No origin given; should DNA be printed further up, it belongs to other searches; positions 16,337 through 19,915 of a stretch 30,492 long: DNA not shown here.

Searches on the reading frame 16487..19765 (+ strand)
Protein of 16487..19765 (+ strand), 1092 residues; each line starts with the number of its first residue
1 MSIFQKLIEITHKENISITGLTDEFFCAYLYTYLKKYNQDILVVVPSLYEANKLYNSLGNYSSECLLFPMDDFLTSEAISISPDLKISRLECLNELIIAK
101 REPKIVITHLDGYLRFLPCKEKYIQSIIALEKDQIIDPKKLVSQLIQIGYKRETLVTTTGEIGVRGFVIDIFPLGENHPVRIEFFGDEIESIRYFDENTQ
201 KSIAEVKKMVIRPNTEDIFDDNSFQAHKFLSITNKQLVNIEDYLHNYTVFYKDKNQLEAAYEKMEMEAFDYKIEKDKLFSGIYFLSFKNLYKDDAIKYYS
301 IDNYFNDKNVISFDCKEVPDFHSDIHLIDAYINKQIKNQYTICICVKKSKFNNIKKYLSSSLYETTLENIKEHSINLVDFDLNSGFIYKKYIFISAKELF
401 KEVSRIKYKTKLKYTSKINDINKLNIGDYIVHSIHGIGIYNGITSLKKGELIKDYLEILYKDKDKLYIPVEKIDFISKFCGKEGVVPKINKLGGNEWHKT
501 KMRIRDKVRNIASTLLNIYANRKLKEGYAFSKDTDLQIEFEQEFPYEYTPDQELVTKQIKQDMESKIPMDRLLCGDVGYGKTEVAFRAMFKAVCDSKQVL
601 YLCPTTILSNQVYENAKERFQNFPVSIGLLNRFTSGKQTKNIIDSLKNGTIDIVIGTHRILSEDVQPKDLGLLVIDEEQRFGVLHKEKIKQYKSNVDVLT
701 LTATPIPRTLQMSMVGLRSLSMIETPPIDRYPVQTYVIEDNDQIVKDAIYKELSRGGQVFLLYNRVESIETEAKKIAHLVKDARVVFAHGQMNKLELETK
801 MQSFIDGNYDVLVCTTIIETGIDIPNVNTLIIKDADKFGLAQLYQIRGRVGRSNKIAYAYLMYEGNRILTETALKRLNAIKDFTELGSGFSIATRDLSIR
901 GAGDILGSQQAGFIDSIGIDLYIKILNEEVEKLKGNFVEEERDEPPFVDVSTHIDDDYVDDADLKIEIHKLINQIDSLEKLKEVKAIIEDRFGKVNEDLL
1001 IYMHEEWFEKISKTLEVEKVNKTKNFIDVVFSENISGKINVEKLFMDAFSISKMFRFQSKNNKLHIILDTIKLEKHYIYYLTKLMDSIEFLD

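Call 57: search_protein_families(library=pfam, proteins=[window:16487-19765:+], max_evalue=0.00001)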
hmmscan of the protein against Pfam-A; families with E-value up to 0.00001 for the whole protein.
window:16487-19765:+ (1092 aa): 6 families
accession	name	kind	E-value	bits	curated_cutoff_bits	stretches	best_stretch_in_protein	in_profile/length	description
PF17757.6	UvrB_inter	-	9.4e-26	90.2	22.9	1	128-216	1-90/91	UvrB interaction domain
PF00270.35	DEAD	-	9.5e-26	90.9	26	1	549-711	1-165/167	DEAD/DEAH box helicase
PF00271.37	Helicase_C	-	1.9e-23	83.2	23.5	1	748-853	5-109/110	Helicase conserved C-terminal domain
PF02559.22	CarD_TRCF_RID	-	3.9e-16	59.3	23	1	424-479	1-56/57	CarD-like/TRCF RID domain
PF03461.20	TRCF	-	1.5e-11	44.9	25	1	949-1035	2-88/95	TRCF domain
PF04851.21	ResIII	-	1.5e-10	41.7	22.5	1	549-705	5-162/164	Type III restriction enzyme, res subunit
